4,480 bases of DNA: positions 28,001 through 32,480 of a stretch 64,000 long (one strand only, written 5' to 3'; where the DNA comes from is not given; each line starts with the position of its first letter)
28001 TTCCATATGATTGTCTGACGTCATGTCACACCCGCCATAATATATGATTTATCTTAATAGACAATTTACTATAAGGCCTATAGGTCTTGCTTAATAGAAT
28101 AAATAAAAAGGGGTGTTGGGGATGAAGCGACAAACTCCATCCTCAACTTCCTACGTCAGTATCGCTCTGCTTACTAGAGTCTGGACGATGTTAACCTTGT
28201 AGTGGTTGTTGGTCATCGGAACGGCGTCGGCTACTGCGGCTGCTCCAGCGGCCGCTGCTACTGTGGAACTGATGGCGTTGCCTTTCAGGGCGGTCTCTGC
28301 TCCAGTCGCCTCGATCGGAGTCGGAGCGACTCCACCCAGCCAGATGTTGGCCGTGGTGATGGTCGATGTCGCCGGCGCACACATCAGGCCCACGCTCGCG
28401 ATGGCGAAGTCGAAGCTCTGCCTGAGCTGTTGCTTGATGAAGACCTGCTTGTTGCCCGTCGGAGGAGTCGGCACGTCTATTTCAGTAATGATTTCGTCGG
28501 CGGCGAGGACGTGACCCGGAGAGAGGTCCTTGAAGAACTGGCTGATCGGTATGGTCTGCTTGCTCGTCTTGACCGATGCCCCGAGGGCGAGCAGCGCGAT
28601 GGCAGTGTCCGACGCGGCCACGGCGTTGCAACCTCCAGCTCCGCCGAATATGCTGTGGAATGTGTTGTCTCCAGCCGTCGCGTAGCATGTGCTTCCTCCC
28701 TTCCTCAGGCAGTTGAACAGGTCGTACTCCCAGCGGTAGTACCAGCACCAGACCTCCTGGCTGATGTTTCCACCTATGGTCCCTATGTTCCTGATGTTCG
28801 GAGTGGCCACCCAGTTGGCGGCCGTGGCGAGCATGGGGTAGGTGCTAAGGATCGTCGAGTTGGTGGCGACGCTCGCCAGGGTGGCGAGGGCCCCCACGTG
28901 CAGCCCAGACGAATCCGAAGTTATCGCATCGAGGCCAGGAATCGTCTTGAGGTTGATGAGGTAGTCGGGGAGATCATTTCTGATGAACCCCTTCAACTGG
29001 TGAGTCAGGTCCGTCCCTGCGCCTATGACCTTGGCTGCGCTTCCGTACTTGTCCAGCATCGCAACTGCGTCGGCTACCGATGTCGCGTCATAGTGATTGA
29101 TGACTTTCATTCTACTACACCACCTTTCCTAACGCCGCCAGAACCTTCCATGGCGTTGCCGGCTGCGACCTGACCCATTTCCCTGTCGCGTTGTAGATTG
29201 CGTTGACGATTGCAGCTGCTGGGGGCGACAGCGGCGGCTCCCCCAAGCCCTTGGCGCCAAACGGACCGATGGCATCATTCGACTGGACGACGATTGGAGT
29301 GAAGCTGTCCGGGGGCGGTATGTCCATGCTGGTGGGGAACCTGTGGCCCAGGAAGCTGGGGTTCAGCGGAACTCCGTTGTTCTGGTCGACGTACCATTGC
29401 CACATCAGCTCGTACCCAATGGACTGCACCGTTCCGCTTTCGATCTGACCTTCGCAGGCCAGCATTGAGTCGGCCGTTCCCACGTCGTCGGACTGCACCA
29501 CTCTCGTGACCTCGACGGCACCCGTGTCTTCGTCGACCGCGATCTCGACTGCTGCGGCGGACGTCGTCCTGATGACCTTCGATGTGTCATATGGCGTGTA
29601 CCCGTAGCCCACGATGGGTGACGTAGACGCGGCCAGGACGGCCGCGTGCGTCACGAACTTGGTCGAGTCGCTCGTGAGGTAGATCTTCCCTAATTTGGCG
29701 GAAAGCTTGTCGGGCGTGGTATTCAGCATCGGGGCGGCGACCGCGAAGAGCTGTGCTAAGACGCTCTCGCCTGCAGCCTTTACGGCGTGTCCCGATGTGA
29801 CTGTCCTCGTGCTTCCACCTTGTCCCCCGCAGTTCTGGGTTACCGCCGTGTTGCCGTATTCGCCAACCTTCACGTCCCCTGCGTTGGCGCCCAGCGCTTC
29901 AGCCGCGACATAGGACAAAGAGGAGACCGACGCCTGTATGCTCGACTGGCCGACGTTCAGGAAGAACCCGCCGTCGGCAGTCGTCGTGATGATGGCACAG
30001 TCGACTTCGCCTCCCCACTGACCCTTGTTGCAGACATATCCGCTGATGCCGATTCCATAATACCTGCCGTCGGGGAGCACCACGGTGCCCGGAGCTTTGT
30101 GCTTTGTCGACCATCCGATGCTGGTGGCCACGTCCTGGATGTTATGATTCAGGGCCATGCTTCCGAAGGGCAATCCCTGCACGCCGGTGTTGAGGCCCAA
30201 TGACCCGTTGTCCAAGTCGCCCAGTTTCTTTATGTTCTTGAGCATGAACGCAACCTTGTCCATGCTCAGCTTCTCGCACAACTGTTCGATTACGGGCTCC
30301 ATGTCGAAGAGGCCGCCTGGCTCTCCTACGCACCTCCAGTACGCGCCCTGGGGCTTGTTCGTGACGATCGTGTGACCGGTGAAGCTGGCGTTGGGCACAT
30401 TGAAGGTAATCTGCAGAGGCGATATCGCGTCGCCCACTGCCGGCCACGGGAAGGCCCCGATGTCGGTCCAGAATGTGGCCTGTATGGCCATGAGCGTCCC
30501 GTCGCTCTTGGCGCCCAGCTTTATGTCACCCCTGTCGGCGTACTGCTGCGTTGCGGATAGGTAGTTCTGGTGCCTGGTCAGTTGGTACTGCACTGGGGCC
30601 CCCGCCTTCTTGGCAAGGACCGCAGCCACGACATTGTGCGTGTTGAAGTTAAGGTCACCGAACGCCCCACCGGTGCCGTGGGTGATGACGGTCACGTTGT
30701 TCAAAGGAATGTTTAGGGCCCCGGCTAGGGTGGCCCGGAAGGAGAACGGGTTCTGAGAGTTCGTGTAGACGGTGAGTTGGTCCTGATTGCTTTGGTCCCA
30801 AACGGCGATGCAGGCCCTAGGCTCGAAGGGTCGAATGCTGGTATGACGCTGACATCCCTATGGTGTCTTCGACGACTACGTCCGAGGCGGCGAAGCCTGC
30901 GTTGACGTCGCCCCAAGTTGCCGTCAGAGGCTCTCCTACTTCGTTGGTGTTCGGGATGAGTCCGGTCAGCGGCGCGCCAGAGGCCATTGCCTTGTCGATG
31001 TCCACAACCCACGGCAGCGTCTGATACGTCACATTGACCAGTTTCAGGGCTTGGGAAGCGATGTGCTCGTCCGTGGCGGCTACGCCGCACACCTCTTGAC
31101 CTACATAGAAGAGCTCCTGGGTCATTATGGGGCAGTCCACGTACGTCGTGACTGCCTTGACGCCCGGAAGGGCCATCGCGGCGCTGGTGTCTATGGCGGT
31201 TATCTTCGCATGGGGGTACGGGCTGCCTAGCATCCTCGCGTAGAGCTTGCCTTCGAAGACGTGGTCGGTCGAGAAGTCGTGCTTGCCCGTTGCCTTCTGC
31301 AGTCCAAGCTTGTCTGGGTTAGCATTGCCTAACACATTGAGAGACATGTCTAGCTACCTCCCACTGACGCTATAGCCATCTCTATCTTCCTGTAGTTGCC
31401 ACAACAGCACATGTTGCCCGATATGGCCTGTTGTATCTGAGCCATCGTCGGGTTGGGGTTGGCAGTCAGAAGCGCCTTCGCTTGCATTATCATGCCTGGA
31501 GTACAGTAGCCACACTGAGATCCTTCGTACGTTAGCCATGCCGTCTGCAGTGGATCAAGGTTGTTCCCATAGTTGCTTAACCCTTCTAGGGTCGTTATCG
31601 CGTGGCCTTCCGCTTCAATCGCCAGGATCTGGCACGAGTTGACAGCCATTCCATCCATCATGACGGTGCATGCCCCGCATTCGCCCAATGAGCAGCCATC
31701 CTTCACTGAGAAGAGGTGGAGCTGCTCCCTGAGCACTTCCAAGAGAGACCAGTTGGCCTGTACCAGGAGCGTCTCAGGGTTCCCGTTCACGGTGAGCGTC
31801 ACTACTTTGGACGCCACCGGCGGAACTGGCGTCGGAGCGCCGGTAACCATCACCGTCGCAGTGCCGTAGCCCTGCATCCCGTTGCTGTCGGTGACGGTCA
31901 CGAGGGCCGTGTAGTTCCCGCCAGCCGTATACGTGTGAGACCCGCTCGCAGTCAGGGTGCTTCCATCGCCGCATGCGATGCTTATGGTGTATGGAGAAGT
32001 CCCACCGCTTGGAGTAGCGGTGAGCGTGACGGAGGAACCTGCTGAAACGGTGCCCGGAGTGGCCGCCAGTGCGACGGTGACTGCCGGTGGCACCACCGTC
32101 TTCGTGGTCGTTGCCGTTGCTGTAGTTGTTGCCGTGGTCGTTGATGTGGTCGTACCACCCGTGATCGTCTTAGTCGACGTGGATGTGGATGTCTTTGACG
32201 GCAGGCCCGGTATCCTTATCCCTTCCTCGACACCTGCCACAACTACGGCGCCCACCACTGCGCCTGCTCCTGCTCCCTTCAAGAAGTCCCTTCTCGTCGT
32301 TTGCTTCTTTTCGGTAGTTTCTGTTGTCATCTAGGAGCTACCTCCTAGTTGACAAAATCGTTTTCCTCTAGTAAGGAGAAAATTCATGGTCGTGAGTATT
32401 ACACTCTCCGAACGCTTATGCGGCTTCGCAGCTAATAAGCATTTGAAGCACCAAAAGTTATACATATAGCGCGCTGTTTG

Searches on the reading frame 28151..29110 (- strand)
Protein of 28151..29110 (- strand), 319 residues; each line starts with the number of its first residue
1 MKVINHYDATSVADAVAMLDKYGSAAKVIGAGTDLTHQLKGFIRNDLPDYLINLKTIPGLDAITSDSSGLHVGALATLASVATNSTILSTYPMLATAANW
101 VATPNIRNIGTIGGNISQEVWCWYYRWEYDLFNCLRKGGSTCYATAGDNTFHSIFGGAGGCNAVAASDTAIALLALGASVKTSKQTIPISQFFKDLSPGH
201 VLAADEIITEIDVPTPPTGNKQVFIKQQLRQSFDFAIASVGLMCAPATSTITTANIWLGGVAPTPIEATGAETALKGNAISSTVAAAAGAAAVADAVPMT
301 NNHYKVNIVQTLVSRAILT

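Call 23: search_protein_families(library=pfam, proteins=[window:28151-29110:-], max_evalue=0.001)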
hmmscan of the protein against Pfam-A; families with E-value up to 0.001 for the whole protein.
window:28151-29110:- (319 aa): 2 families
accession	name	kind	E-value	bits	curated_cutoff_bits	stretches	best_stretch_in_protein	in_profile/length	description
PF00941.27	FAD_binding_5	-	1.2e-36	126.5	27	1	5-215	4-169/170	FAD binding domain in molybdopterin dehydrogenase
PF03450.22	CO_deh_flav_C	-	5.2e-15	55.9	25.5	1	226-318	4-100/102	CO dehydrogenase flavoprotein C-terminal domain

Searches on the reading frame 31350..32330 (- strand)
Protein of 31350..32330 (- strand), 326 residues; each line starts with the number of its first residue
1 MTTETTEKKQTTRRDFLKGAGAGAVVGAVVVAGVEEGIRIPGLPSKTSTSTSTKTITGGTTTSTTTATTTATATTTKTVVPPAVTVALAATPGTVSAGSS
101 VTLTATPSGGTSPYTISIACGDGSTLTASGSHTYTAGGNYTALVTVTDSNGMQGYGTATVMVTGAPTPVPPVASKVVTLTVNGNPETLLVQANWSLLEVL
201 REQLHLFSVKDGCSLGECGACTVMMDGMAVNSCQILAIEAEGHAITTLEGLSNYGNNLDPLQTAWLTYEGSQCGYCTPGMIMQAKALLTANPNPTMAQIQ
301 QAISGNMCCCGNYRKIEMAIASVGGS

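Call 23: search_protein_families(library=pfam, proteins=[window:31350-32330:-], max_evalue=0.001)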
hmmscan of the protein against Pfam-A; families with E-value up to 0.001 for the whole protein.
window:31350-32330:- (326 aa): 7 families
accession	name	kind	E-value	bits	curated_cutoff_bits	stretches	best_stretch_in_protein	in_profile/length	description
PF01799.25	Fer2_2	-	3.1e-26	91.8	30.3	1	247-320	1-74/75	[2Fe-2S] binding domain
PF18911.6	PKD_4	-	4.1e-09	36.8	27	1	87-163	6-84/85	PKD domain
PF00111.32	Fer2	-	1.4e-06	28.6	21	1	180-232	2-54/77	2Fe-2S iron-sulfur cluster binding domain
PF00801.26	PKD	-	7.2e-06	26.4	23.5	1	87-151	3-70/80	PKD domain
PF13085.11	Fer2_3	-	2.9e-05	24.5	27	1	196-253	35-91/107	2Fe-2S iron-sulfur cluster binding domain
PF10518.14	TAT_signal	-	4.2e-05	23.7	22.7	1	11-29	2-20/21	TAT (twin-arginine translocation) pathway signal sequence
PF10399.14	UCR_Fe-S_N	-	0.00065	19.5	24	1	4-32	2-28/41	Ubiquitinol-cytochrome C reductase Fe-S subunit TAT signal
